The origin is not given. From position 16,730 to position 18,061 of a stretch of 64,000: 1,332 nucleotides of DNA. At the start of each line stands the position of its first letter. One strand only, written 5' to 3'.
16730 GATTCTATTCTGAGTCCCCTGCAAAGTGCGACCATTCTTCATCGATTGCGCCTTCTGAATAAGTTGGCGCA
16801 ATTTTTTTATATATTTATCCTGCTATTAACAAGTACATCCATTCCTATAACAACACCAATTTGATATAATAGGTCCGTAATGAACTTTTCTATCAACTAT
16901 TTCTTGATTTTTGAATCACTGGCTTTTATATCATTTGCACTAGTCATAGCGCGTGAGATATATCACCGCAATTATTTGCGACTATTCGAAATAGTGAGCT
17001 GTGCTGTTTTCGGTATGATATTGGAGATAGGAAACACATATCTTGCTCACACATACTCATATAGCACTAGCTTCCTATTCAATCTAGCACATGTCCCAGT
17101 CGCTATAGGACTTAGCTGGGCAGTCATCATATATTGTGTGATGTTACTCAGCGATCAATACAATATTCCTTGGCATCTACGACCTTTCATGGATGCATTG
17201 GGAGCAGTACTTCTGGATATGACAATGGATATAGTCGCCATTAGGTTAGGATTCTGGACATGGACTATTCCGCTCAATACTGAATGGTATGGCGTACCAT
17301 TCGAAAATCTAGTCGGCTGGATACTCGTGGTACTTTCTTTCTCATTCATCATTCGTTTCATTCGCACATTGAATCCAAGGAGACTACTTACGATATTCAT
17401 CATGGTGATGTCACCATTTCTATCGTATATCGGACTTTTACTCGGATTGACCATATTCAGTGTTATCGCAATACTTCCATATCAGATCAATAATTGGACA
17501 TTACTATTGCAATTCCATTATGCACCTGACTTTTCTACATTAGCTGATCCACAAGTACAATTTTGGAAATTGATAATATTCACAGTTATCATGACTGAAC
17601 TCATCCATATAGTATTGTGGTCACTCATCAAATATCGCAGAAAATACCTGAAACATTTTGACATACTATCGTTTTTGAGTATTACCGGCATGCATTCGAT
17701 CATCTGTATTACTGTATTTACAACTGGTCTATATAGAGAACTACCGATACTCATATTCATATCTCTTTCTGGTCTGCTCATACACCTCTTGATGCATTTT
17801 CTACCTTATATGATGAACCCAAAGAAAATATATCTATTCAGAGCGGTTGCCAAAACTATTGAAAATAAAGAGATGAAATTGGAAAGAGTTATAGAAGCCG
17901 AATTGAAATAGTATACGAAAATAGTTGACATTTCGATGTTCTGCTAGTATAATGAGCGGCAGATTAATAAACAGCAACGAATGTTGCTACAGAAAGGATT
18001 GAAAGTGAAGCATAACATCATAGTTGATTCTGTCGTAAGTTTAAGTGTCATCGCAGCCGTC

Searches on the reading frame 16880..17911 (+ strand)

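Call 59: search_protein_families(library=pfam, proteins=[window:16880-17911:+], max_evalue=0.00001)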
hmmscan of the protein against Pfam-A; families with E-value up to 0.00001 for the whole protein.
window:16880-17911:+ (343 aa): 1 family
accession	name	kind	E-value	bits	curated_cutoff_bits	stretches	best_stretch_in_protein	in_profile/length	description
PF04240.17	Caroten_synth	-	1.5e-13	51.6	25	1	57-187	52-186/209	Carotenoid biosynthesis protein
